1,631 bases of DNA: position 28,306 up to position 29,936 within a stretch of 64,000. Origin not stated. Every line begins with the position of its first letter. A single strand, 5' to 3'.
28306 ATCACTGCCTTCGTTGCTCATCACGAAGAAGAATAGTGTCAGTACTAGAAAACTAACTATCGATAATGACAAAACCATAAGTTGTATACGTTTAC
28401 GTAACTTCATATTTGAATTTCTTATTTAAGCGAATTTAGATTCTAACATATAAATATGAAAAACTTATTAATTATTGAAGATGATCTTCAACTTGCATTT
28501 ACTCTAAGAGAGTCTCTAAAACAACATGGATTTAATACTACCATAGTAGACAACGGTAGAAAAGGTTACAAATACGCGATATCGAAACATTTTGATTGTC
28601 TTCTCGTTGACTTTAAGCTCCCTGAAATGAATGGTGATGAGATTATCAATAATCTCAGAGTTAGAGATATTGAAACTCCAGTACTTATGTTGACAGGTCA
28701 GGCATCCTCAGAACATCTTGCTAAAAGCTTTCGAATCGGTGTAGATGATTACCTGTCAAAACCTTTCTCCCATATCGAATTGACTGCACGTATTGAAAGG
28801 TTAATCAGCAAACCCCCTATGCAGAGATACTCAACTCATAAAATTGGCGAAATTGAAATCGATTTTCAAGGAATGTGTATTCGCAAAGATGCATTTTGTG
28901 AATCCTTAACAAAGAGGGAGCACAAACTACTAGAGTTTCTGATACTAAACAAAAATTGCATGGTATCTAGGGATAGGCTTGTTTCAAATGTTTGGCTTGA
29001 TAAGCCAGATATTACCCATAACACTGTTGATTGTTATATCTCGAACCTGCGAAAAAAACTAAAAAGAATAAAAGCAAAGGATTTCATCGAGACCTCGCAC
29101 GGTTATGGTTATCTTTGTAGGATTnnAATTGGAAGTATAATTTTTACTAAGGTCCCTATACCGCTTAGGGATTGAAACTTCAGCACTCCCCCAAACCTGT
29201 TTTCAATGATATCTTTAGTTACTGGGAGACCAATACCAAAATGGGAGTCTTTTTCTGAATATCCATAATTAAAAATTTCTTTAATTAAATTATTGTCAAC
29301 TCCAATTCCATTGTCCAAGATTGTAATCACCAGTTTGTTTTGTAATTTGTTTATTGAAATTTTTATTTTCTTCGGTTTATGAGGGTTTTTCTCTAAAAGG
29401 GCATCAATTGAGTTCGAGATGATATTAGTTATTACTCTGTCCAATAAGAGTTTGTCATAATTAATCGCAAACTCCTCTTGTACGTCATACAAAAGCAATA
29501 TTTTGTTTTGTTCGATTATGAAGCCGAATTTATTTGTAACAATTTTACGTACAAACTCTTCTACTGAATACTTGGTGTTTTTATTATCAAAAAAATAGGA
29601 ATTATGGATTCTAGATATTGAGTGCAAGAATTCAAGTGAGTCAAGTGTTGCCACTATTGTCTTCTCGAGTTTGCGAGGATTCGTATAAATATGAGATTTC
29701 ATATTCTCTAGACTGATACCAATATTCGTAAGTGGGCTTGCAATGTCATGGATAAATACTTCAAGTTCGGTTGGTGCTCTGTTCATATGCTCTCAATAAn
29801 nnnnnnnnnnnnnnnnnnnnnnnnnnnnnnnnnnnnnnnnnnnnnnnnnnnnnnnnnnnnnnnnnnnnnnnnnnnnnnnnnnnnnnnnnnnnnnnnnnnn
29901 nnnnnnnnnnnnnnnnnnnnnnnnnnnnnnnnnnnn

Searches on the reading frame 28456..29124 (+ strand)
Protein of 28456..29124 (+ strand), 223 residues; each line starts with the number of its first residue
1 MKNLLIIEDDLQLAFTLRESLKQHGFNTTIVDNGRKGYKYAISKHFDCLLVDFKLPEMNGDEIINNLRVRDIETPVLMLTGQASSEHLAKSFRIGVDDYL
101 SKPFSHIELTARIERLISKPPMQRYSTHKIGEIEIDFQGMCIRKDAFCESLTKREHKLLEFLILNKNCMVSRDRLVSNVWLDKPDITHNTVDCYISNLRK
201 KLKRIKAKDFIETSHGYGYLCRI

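Call 61: search_protein_families(library=pfam, proteins=[window:28456-29124:+], max_evalue=0.001)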
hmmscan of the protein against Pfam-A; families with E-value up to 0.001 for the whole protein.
window:28456-29124:+ (223 aa): 2 families
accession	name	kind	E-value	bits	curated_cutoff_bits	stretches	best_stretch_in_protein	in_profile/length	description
PF00072.30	Response_reg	-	3.4e-24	85.6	30.2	1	5-114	2-111/111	Response regulator receiver domain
PF00486.34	Trans_reg_C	-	2.5e-21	76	26.2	1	150-220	5-76/77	Transcriptional regulatory protein, C terminal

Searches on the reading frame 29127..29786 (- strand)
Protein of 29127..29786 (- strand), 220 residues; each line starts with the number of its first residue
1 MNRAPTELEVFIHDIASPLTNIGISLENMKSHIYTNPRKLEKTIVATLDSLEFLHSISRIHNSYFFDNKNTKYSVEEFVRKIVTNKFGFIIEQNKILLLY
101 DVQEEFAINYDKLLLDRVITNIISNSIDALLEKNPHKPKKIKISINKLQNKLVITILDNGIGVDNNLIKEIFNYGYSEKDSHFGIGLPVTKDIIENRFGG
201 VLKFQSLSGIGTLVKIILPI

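Call 61: search_protein_families(library=pfam, proteins=[window:29127-29786:-], max_evalue=0.001)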
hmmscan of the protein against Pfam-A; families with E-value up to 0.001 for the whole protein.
window:29127-29786:- (220 aa): 2 families
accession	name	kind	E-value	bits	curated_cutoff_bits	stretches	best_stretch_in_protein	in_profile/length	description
PF02518.31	HATPase_c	-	6.1e-17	62.5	26.4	1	111-219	2-108/111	Histidine kinase-, DNA gyrase B-, and HSP90-like ATPase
PF13589.12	HATPase_c_3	-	2.7e-09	37.6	25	1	116-208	4-83/137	Histidine kinase-, DNA gyrase B-, and HSP90-like ATPase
